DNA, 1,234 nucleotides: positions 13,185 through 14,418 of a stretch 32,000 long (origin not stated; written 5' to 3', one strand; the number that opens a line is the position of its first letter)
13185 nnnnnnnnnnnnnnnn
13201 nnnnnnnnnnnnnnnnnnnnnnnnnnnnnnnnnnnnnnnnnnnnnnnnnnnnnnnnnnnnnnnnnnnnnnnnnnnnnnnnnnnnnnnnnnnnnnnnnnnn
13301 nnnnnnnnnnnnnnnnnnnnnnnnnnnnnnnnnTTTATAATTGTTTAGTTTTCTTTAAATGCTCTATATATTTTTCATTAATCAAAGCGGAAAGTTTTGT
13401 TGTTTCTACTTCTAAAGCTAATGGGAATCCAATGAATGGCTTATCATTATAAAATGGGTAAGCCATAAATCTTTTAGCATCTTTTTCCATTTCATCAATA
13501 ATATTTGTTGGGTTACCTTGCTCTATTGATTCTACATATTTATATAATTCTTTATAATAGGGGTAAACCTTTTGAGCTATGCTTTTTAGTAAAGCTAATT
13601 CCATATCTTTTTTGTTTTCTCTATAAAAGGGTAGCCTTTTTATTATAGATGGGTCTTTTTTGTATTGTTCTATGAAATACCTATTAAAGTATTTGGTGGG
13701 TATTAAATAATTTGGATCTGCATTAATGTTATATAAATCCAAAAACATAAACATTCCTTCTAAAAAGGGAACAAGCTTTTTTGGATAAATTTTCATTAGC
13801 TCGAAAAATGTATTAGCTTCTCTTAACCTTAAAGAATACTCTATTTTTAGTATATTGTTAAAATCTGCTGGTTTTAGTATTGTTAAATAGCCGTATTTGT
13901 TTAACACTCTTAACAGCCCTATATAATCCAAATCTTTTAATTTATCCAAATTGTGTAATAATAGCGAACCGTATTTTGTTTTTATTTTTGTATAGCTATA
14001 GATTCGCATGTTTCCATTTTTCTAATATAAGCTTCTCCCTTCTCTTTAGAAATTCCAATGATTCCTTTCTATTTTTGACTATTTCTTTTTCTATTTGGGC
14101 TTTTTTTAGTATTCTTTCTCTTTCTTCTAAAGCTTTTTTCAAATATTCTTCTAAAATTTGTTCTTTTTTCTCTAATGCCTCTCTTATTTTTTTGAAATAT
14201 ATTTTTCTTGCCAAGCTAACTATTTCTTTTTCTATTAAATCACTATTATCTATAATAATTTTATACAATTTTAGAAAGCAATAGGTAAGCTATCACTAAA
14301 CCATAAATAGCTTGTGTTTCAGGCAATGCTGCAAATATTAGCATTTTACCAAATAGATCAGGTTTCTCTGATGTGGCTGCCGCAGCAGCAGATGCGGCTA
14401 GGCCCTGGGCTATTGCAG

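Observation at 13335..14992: atpK is followed by two ORFs in the atpE and atpC positions: candidate cryptic stalk subunits of a supposedly minimal A-type ATP synthase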

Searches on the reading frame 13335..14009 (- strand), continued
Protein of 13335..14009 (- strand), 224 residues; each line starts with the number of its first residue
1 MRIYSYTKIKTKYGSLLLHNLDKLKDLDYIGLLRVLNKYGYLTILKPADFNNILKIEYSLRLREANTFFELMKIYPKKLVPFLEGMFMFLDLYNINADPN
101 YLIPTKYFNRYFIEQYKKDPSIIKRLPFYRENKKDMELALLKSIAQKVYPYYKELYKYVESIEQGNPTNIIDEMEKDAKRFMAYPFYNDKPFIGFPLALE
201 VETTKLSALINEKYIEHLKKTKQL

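Call 71: fold_search(model_id=the predicted structure, library=pdb)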
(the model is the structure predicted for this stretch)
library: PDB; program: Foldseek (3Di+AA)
matches with E <= 10: 132; with E <= 0.001: 0
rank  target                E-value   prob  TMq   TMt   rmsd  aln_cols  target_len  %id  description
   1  8eau_d                1.6e+00  0.47  0.41  0.31   7.5       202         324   12  Yeast VO in complex with Vma21p (released 2022-11-02)
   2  6s4n_B                1.6e+00  0.08  0.19  0.18  17.7       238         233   13  LXRbeta ligand binding domain in comlpex with small molecule inhibitors (released 2019-11-27)
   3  4qik_A                1.6e+00  0.06  0.17  0.14  21.0       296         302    8  Crystal structure of the ROQ domain of human Roquin in complex with the TNF23 RNA duplex (released 2014-07-16)
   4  3ipu_B                1.9e+00  0.11  0.24  0.23  18.0       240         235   12  X-ray structure of benzisoxazole urea synthetic agonist bound to the LXR-alpha (released 2010-06-02)
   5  8uqu_A                2.0e+00  0.04  0.14  0.13  20.4       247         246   11  Crystal Structure of N-terminal Domain of Fic Family Protein from Bordetella bronchiseptica (released 2024-10-30)
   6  5du5_B                2.1e+00  0.09  0.21  0.20  17.9       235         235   10  Crystal Structure of the ER-alpha Ligand-binding Domain in complex with a dichloro-substituted, 3,4-diarylthiophene di (released 2016-05-04)
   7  3fc6_B                2.4e+00  0.08  0.22  0.21  17.4       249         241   10  hRXRalpha & mLXRalpha with an indole Pharmacophore, SB786875 (released 2009-02-10)
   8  8tr0_B                2.5e+00  0.06  0.18  0.08  17.2       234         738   10  Metabotropic glutamate receptor 3 class 3 bound to antagonist LY 341495 (released 2024-07-31)
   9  5jxp                  2.6e+00  0.05  0.17  0.08  21.9       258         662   16  Crystal structure of Porphyromonas endodontalis DPP11 in alternate conformation (released 2017-06-14)
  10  8rss                  3.0e+00  0.07  0.20  0.21  16.9       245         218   10  Crystal structure of marine actinobacteria clade rhodopsin (MAR) in the O* state (released 2025-04-02)
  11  1q4x                  3.0e+00  0.04  0.15  0.14  16.0       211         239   11  Crystal Structure of Human Thyroid Hormone Receptor beta LBD in complex with specific agonist GC-24 (released 2004-02-03)
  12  8zvg_B                3.0e+00  0.03  0.14  0.14  17.4       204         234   13  Crystal structure of AetD in complex with L-tyrosine (released 2024-10-02)
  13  9crw_E                3.1e+00  0.06  0.20  0.21  24.3       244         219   12  Crystal structure of the Candida albicans kinesin-8 proximal tail domain (released 2024-09-04)
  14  4dk7_C                3.1e+00  0.06  0.21  0.21  17.8       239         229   11  Crystal structure of LXR ligand binding domain in complex with full agonist 1 (released 2012-03-21)
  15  8p4y                  3.1e+00  0.03  0.13  0.14  21.9       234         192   12  Coiled-coil protein origami triangle (released 2023-08-02)
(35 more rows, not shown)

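Call 76: find_encoding_contigs(protein=P0013, flank=10000, max_places=2)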
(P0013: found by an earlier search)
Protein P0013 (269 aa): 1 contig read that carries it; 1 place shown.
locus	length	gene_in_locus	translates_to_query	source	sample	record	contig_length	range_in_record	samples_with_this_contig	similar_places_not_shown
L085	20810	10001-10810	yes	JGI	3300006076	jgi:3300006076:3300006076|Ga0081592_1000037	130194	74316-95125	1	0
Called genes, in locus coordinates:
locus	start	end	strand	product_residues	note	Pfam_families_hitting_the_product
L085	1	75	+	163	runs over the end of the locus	PF03439:Spt5-NGN, PF00467:KOW (weak)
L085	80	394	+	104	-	PF01978:TrmB, PF01022:HTH_5 (weak), PF03965:Penicillinase_R, PF12802:MarR_2, PF13412:HTH_24, PF08220:HTH_DeoR (weak), PF08279:HTH_11 (faint)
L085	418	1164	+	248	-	PF01138:RNase_PH, PF03725:RNase_PH_C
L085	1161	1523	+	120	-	PF00293:NUDIX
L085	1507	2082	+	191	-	PF01949:Endo_dU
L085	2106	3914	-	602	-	PF00149:Metallophos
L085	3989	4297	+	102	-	-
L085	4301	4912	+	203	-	PF00069:Pkinase, PF01636:APH (weak), PF01163:RIO1, PF19974:TCAD9 (weak), PF03109:ABC1 (weak), PF06293:Kdo (weak), PF01636:APH (weak)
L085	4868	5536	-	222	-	-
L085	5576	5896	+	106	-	-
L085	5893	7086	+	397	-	-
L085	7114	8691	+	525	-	-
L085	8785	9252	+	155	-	PF00327:Ribosomal_L30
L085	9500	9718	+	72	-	PF00137:ATP-synt_C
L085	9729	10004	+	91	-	-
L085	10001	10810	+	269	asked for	-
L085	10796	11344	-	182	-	PF05175:MTS, PF07669:Eco57I, PF13649:Methyltransf_25 (weak)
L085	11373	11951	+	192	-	PF13173:AAA_14 (faint), PF13238:AAA_18 (weak), PF13207:AAA_17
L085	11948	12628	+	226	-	-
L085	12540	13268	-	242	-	PF21266:S1_RRP4 (weak), PF00013:KH_1 (weak), PF15985:KH_6 (weak)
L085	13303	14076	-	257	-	-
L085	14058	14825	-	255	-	-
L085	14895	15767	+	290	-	PF00557:Peptidase_M24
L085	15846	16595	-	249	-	PF01336:tRNA_anti-codon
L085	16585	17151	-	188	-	-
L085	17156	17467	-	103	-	-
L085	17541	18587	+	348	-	PF01321:Creatinase_N, PF00557:Peptidase_M24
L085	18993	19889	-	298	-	PF00850:Hist_deacetyl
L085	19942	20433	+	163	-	PF16906:Ribosomal_L26, PF00467:KOW (weak)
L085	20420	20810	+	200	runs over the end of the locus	-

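Call 77: find_encoding_contigs(protein=P0014, flank=10000, max_places=2)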
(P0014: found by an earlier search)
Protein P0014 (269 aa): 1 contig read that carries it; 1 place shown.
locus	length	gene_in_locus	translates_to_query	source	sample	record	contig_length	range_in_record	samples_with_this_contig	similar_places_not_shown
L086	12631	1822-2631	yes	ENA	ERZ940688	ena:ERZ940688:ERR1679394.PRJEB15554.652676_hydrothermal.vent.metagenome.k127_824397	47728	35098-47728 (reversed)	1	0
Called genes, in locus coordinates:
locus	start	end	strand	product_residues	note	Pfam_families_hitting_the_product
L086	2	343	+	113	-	?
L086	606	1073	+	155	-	PF00327:Ribosomal_L30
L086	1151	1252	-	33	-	-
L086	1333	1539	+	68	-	PF00137:ATP-synt_C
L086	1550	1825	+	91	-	-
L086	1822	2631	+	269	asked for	-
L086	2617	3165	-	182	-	PF05175:MTS, PF07669:Eco57I (weak), PF13649:Methyltransf_25 (weak)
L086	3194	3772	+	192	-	PF13173:AAA_14 (faint), PF13238:AAA_18 (weak), PF13207:AAA_17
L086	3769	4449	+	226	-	-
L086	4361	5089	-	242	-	PF21266:S1_RRP4 (weak), PF00013:KH_1 (weak), PF15985:KH_6 (weak)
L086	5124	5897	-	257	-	-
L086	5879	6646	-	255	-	-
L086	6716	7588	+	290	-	PF00557:Peptidase_M24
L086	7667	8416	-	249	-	PF01336:tRNA_anti-codon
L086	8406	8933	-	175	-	-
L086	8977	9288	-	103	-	-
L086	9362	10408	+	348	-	PF01321:Creatinase_N, PF00557:Peptidase_M24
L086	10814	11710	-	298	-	PF00850:Hist_deacetyl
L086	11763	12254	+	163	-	PF16906:Ribosomal_L26, PF00467:KOW (weak)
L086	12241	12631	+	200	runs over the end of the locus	-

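Call 87: search_solved_structures(query=A7, max_evalue=0.001, show_alignments=0)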
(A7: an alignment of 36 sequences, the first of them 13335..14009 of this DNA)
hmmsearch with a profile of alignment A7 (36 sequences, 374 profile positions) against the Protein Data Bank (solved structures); distinct sequences matched with E-value up to 0.001: 9.
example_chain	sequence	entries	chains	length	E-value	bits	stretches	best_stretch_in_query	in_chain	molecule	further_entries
1r5z_A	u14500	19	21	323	2.4e-28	102.4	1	37-372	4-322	V-type ATP synthase subunit C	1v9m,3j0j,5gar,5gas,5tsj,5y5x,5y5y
8yy1_M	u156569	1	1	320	3.4e-28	101.9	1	38-371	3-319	V-type ATP synthase subunit C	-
7uw9_d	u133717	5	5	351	2e-13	53.3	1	40-354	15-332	V-type proton ATPase subunit d2 | V-type proton ATPase subunit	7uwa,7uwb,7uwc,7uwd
36qu_d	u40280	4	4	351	3.4e-13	52.6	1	40-355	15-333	V-type proton ATPase subunit d1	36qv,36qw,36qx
3j9t_Q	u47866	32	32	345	6.3e-13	51.7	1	45-370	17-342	V-type proton ATPase subunit d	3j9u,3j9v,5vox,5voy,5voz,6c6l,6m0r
6wlw_Q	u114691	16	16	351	2.1e-11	46.6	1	44-358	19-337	V-type proton ATPase subunit d 1 | V-type proton ATPase subunit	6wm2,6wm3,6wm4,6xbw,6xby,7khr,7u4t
6vq6_d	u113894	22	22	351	2.4e-11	46.5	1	44-358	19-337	V-type proton ATPase subunit | V-type proton ATPase subunit d 1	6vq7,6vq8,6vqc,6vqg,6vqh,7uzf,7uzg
8xli_d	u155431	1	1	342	6.4e-09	38.5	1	45-358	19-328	V-type proton ATPase subunit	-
5tj5_P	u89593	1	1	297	5.2e-06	28.9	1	45-173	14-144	V-type proton ATPase subunit d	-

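Call 89: find_related_loci(query=A6, collection=metagenome_contigs, flank=4000)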
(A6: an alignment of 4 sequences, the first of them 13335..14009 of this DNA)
Query A6 (224 aa) in metagenome_contigs; peptide patterns used: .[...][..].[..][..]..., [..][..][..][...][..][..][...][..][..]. (x = any residue, [..] = any of these).
448 stretches matched a pattern, but none encodes a relative of the query by tblastn (E <= 1e-3).

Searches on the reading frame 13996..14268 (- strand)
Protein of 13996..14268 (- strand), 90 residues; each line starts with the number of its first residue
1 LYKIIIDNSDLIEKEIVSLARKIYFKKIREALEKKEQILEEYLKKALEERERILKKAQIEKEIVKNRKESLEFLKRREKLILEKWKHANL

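Call 3: search_protein_families(library=pfam, proteins=[window:13996-14268:-], max_evalue=10)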
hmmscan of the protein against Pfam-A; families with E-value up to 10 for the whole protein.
window:13996-14268:- (90 aa): 3 families
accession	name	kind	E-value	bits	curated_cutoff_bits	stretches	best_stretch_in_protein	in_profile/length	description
PF01346.23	FKBP_N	-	0.0045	18.2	22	1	13-78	17-81/97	Domain amino terminal to FKBP-type peptidyl-prolyl isomerase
PF12999.12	PRKCSH-like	-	0.6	10.4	34.9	1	2-72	101-166/176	Glucosidase II beta subunit-like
PF04417.17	DUF501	-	1.1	9.6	23.8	1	12-62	38-91/139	Protein of unknown function (DUF501)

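Call 4: search_protein_families(library=ncbifam, proteins=[window:13996-14268:-], max_evalue=10)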
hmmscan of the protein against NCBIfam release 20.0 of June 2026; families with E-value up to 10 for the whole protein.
window:13996-14268:- (90 aa): 10 families
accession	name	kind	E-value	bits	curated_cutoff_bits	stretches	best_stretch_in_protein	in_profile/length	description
TIGR01144.1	ATP_synt_b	equivalog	0.00017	21.5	65.5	1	15-75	54-112/147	F0F1 ATP synthase subunit B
NF004411.0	PRK05759.1-2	equivalog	0.0023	18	131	1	15-68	63-118/156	F0F1 ATP synthase subunit B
NF004413.0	PRK05759.1-4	equivalog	0.0067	16.5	197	1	24-72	72-118/156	F0F1 ATP synthase subunit B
TIGR03825.1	FliH_bacil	equivalog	0.03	13.9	148.9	1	11-82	14-87/255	flagellar assembly protein FliH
TIGR01237.1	D1pyr5carbox2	equivalog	0.073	11.8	659.65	1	14-72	57-112/511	L-glutamate gamma-semialdehyde dehydrogenase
NF003049.0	PRK03963.1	equivalog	0.12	12.2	225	1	9-80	4-76/198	V-type ATP synthase subunit E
TIGR02926.1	AhaH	equivalog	0.17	12.1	48.5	1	15-68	13-64/85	ATP synthase archaeal subunit H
NF002852.0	PRK03137.1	subfamily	0.28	9.9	648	1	13-74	60-118/514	L-glutamate gamma-semialdehyde dehydrogenase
NF047984.1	porin_WD0745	equivalog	2.6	6.5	600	1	12-82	77-148/662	WD0745 family porin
NF010548.0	PRK13940.1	equivalog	5.1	5.8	469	1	4-85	299-381/414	glutamyl-tRNA reductase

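Call 15: find_homologous_proteins(query=window:13996-14268:-, max_evalue=1)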
Query window:13996-14268:- (90 aa): 1 proteins with E <= 1 among 35 candidates.
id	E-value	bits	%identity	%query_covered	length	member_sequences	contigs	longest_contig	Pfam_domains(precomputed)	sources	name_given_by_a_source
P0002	6.8e-43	161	100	100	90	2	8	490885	-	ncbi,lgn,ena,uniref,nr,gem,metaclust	ncbi:NEQ216 [Nanoarchaeum equitans Kin4-M]|uniref:NEQ216 n=1 Tax=Nanoarchaeum equitans (strain Kin4-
